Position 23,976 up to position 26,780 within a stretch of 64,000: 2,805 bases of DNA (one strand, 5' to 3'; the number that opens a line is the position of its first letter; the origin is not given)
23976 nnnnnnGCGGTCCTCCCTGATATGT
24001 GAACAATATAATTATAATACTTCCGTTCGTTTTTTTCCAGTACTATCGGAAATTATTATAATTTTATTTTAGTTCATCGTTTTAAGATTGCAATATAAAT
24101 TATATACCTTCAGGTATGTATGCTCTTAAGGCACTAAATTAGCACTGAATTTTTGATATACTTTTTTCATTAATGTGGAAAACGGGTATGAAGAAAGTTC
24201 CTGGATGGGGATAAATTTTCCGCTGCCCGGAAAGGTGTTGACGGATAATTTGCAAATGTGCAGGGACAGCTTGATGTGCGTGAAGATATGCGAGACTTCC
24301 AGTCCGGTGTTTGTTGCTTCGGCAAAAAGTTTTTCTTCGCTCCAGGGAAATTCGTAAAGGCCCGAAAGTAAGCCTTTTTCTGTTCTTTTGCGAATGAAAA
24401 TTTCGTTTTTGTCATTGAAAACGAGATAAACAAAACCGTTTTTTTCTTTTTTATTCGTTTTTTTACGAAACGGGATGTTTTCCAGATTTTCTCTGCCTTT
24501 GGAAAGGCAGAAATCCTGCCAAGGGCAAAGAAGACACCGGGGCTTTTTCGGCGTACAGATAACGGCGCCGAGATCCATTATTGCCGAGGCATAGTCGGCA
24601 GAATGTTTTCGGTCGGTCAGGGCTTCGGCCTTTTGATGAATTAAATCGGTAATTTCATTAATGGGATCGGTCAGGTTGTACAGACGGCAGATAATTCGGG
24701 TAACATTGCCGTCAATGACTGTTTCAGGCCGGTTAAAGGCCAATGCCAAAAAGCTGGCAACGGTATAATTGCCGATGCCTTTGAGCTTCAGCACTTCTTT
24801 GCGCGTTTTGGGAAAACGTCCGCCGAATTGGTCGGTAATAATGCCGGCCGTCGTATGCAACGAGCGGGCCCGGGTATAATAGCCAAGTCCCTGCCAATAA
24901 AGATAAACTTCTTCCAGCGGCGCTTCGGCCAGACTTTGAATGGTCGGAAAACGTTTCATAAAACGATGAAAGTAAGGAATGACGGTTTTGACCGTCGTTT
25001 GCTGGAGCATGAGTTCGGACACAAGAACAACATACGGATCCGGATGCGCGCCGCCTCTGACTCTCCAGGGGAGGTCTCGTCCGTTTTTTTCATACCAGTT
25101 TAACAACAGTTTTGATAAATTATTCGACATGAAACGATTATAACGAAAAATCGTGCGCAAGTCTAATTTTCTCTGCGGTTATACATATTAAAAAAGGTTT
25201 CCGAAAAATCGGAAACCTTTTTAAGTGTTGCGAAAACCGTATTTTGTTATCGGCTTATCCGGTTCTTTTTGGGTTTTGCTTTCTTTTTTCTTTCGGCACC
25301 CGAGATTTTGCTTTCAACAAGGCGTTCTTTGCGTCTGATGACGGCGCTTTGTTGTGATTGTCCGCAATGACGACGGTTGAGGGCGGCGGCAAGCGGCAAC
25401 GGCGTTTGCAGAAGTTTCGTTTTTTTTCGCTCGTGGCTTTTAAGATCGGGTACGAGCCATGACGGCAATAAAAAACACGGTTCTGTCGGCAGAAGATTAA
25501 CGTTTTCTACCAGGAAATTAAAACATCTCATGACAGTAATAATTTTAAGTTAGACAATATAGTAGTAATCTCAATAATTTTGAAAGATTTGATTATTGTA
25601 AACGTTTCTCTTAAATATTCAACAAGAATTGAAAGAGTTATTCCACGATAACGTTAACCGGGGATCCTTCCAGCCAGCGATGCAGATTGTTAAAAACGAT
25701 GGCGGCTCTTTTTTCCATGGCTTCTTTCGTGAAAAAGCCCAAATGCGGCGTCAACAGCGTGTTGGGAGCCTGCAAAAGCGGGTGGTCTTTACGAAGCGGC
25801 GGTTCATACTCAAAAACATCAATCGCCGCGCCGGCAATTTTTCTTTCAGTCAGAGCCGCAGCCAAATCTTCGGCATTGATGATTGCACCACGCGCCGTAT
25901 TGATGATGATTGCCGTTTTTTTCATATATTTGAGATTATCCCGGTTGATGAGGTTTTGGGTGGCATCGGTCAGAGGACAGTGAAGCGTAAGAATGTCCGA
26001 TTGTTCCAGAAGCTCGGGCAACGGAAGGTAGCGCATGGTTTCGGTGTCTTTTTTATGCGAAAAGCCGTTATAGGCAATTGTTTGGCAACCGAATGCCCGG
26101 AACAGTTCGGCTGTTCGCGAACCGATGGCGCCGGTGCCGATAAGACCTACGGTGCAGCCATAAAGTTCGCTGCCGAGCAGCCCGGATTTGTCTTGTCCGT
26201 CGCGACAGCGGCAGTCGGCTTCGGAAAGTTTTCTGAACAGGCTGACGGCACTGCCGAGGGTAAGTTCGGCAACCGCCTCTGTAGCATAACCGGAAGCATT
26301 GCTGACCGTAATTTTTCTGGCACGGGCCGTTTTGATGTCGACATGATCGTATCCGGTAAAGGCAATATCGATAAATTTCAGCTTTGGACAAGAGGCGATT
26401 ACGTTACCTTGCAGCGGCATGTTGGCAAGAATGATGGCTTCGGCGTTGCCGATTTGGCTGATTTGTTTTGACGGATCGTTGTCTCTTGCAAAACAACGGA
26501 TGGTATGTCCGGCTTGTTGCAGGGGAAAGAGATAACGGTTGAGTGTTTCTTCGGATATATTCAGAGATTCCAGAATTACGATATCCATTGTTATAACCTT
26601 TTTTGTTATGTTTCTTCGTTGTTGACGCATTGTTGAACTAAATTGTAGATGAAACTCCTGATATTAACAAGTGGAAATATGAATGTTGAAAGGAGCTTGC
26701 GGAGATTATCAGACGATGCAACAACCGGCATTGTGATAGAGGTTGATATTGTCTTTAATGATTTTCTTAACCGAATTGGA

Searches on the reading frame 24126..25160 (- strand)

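Call 4: search_protein_families(library=pfam, proteins=[window:24126-25160:-], max_evalue=1)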
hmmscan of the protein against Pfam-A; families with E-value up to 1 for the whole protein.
window:24126-25160:- (344 aa): 4 families
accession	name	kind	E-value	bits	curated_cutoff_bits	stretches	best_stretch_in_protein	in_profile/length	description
PF00730.31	HhH-GPD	-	3.9e-20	72.6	26.2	1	47-165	1-91/108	HhH-GPD superfamily base excision DNA repair protein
PF14815.12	NUDIX_4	-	1.6e-17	63.8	35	1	244-336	2-112/113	NUDIX domain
PF10576.14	EndIII_4Fe-2S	-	2e-05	25.2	20.5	1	202-218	1-17/17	Iron-sulfur binding domain of endonuclease III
PF00633.29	HHH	-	0.0044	17.3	24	1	112-138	2-28/30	Helix-hairpin-helix motif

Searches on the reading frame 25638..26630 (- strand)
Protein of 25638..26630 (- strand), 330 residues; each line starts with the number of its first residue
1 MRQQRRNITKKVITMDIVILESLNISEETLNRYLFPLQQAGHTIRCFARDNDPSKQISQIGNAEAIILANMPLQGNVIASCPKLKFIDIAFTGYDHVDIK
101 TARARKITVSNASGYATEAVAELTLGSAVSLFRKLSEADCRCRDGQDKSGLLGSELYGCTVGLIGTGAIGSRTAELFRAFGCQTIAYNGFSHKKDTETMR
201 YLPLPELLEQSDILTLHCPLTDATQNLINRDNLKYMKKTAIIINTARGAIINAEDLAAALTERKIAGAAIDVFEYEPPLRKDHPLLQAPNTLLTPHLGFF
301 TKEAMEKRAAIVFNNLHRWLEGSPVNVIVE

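Call 4: search_protein_families(library=pfam, proteins=[window:25638-26630:-], max_evalue=1)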
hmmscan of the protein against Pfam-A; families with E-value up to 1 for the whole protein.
window:25638-26630:- (330 aa): 4 families
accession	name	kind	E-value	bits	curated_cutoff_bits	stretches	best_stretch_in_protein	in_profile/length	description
PF02826.25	2-Hacid_dh_C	-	3.6e-57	193.1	25.1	1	126-298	2-178/178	D-isomer specific 2-hydroxyacid dehydrogenase, NAD binding domain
PF00389.36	2-Hacid_dh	-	1.3e-26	93.3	24.6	1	37-327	15-131/134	D-isomer specific 2-hydroxyacid dehydrogenase, catalytic domain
PF03446.21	NAD_binding_2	-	0.00038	20.9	21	1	160-265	1-112/161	NAD binding domain of 6-phosphogluconate dehydrogenase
PF00899.27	ThiF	-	0.29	10.7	28.1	1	159-185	21-47/238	ThiF family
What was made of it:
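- Checked: A D-2-hydroxyacid dehydrogenase lies at 25638-26630 (-) (call 4).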
